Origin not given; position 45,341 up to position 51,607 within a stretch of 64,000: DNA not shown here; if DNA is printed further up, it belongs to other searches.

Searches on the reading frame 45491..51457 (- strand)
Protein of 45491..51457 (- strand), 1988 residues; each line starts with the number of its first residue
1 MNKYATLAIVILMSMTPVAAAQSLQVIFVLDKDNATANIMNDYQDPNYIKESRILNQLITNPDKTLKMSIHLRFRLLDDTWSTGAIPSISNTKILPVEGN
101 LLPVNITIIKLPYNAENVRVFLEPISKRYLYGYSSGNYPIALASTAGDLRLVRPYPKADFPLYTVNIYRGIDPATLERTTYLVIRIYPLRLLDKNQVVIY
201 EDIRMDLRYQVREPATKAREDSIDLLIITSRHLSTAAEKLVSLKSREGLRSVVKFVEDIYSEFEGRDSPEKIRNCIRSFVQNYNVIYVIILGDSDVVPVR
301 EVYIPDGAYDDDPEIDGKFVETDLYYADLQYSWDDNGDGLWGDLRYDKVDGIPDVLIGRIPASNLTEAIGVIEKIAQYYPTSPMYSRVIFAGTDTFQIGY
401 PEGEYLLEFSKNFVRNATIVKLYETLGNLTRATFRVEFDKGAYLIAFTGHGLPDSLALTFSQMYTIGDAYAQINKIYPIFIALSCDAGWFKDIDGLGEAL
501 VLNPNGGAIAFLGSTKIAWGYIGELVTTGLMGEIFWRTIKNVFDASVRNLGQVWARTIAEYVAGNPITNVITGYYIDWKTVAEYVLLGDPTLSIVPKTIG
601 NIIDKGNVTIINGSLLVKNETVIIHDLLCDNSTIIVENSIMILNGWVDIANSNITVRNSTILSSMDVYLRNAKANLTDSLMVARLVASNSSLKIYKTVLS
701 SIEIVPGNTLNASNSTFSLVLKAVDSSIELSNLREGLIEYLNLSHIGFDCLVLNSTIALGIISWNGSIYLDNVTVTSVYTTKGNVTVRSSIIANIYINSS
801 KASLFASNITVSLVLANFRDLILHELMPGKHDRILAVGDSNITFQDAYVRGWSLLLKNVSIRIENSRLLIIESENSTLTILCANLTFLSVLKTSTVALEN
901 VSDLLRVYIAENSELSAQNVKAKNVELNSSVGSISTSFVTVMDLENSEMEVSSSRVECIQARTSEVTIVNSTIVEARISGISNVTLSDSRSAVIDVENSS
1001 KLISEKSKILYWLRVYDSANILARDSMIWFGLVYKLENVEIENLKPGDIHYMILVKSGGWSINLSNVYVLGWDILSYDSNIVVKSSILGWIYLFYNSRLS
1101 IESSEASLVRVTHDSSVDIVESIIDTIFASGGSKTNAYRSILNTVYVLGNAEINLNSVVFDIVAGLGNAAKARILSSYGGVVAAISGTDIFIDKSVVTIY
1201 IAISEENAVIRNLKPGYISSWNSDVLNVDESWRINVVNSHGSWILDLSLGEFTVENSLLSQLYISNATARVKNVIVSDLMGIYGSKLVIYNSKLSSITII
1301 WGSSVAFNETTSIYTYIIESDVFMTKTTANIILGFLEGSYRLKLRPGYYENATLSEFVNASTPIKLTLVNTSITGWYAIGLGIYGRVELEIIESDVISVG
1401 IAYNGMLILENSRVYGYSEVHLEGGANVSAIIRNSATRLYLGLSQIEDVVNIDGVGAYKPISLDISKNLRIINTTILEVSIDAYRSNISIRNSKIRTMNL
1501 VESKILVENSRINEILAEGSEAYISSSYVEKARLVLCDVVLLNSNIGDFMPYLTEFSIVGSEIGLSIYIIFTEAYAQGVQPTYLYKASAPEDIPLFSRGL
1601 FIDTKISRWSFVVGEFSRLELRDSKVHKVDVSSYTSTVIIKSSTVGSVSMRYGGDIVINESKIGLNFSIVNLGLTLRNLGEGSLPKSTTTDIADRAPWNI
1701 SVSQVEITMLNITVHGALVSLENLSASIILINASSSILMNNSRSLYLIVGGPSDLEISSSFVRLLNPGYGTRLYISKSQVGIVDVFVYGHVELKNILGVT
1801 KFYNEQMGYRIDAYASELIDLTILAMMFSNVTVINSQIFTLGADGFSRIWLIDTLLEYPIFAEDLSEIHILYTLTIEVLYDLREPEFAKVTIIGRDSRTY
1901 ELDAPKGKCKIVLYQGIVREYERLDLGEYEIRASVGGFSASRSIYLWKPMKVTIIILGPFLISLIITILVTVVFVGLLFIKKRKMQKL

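Call 35: search_protein_families(library=pfam, proteins=[window:45491-51457:-], max_evalue=0.01)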
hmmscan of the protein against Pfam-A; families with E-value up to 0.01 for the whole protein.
window:45491-51457:- (1988 aa): 1 family
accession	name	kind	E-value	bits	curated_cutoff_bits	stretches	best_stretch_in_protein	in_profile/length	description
PF01364.23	Peptidase_C25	-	1.3e-56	192.9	23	1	226-593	2-373/374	Peptidase family C25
